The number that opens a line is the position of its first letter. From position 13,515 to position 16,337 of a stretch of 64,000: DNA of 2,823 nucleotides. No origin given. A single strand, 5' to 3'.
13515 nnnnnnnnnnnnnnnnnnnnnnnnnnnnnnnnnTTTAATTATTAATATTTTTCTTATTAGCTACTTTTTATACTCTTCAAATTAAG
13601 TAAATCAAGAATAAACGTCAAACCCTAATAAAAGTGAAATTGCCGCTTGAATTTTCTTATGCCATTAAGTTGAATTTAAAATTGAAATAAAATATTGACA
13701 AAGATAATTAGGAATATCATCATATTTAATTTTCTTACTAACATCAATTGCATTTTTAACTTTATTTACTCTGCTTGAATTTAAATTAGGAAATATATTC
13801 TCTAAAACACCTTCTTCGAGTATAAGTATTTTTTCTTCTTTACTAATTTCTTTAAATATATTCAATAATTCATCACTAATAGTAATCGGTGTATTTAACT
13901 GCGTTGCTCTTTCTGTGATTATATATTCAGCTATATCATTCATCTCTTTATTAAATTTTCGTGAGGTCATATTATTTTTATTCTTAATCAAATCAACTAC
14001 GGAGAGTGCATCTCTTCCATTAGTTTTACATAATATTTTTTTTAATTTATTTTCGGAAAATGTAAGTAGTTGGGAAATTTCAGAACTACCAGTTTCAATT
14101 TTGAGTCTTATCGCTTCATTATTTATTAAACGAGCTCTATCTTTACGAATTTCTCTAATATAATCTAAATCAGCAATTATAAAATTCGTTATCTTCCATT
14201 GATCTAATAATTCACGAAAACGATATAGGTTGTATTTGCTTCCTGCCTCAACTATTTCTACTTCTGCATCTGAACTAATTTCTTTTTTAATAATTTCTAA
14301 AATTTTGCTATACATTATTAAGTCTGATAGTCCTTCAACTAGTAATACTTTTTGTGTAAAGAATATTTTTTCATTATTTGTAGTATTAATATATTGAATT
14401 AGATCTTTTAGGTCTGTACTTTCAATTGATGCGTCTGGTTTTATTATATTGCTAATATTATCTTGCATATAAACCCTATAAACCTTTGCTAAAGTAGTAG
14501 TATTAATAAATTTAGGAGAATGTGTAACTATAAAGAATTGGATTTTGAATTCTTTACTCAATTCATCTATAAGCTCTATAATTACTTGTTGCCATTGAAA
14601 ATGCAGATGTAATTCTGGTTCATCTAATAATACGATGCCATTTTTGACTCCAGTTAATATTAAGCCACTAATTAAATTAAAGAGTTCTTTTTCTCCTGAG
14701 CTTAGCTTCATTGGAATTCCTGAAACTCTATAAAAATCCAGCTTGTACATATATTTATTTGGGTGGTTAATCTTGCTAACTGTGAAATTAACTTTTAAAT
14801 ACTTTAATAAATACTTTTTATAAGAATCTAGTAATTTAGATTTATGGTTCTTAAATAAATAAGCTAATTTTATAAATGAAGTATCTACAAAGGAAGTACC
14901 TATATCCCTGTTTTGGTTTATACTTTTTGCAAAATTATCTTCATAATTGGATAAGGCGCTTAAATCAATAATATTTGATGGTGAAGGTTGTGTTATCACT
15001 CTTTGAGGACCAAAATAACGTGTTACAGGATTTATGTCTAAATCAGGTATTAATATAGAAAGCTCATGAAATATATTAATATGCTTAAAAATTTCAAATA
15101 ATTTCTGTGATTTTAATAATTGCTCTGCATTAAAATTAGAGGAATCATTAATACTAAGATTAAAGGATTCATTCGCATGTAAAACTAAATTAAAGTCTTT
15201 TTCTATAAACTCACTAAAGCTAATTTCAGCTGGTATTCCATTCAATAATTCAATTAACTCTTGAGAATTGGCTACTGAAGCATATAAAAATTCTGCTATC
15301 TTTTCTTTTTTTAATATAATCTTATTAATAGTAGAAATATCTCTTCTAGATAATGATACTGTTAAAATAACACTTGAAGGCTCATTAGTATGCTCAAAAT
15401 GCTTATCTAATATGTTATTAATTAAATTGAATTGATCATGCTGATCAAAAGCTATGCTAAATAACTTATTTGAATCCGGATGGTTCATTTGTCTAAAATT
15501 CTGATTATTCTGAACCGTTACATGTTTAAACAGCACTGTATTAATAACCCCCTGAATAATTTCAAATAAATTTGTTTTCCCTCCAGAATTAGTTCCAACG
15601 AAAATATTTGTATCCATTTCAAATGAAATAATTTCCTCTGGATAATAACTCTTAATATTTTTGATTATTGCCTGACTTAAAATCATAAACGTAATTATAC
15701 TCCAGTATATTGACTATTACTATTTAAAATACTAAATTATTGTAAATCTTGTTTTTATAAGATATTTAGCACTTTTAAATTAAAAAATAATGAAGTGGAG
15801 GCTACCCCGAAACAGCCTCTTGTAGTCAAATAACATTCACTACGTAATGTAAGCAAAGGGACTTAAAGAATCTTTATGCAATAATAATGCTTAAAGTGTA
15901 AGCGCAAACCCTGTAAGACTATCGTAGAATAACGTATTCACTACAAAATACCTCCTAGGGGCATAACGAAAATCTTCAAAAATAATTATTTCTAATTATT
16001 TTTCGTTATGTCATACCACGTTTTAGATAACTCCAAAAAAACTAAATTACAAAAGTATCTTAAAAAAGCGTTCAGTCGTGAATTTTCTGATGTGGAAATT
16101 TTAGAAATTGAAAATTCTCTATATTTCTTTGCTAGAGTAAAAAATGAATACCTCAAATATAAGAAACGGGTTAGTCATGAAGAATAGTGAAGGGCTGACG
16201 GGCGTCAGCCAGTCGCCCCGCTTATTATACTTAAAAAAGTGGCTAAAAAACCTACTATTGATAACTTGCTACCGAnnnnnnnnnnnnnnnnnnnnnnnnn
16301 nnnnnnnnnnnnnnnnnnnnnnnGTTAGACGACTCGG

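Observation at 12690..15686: OLD-family ATPase-TOPRIM nuclease with an uncharacterised 285-aa partner in a very AT-rich island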

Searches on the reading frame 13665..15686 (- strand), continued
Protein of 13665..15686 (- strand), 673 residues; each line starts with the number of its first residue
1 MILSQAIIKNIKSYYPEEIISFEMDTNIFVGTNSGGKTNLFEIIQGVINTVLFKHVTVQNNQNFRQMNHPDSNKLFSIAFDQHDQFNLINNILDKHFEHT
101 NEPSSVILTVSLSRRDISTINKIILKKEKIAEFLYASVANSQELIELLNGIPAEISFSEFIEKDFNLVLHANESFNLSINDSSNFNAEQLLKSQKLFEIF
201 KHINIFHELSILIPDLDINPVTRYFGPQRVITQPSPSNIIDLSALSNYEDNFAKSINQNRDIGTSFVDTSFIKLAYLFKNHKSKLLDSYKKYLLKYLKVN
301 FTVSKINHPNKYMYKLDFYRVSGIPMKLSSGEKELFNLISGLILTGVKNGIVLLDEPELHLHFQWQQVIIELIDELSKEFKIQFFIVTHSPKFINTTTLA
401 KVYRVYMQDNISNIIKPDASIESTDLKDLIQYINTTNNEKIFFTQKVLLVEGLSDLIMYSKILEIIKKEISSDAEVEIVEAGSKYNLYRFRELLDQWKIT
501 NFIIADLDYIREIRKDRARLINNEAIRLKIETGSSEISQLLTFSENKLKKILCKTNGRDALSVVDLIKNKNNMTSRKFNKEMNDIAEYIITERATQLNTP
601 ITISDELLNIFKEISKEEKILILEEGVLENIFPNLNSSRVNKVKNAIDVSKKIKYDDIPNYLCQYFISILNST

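Call 84: search_protein_families(library=padloc, proteins=[L001:8079-8762:+, L001:8769-9269:+, L001:5255-5938:+, L009:8028-8894:+, L010:8083-8922:+, L005:8295-8582:+, L005:8729-9304:+, L006:8216-8440:+, L004:5056-5346:+, L008:5105-5680:+], max_evalue=0.01)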
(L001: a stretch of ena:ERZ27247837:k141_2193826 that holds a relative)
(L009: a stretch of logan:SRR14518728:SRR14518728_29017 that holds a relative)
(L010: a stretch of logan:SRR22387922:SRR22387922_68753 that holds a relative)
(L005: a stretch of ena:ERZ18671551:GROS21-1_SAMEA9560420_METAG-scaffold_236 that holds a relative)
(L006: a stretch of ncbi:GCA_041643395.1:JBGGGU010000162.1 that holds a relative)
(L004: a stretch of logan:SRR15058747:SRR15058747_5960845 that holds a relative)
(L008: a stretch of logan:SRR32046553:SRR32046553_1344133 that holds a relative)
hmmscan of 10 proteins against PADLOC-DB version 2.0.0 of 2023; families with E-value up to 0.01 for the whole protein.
L001:8079-8762:+ (227 aa): 0 families

L001:8769-9269:+ (166 aa): 0 families

L001:5255-5938:+ (227 aa): 0 families

L009:8028-8894:+ (288 aa): 0 families

L010:8083-8922:+ (279 aa): 0 families

L005:8295-8582:+ (95 aa): 0 families

L005:8729-9304:+ (191 aa): 0 families

L006:8216-8440:+ (74 aa): 0 families

L004:5056-5346:+ (96 aa): 0 families

L008:5105-5680:+ (191 aa): 0 families

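Call 85: find_encoding_contigs(protein=P0024, flank=5000, max_places=2)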
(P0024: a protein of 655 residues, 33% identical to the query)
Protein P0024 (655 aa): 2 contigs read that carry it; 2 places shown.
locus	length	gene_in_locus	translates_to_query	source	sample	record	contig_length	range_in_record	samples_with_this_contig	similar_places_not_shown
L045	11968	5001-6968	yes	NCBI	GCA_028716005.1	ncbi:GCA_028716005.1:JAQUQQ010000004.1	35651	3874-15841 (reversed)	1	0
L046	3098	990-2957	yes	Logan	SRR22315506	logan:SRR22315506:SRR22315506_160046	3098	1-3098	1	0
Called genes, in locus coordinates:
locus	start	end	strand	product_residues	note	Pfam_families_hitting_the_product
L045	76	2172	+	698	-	PF00069:Pkinase, PF01636:APH (faint), PF07714:PK_Tyr_Ser-Thr, PF03109:ABC1 (weak)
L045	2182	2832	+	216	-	-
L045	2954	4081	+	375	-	PF03193:RsgA_GTPase, PF00005:ABC_tran (faint)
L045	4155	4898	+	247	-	PF03417:AAT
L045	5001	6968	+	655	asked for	PF02463:SMC_N, PF13175:AAA_15, PF13304:AAA_21, PF20469:OLD-like_TOPRIM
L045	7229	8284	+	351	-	PF02661:Fic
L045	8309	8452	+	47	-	-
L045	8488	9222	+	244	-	PF00702:Hydrolase, PF13419:HAD_2, PF13242:Hydrolase_like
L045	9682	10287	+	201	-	PF04011:LemA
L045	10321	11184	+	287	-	PF04536:TPM_phosphatase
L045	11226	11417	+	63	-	-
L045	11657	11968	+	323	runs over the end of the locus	-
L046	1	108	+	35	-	?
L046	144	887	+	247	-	PF03417:AAT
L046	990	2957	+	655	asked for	PF02463:SMC_N, PF13175:AAA_15, PF13304:AAA_21, PF20469:OLD-like_TOPRIM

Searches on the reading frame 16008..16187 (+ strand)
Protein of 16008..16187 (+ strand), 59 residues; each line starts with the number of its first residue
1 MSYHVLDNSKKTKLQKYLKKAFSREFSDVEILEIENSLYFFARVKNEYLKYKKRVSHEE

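Call 60: search_protein_families(library=phrogs, proteins=[window:16008-16187:+], max_evalue=0.1)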
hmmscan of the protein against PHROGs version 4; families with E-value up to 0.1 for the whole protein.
window:16008-16187:+ (59 aa): 1 family
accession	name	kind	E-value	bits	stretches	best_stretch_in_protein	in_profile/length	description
phrog_4445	-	unknown function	0.025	15.7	1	11-45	40-74/80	-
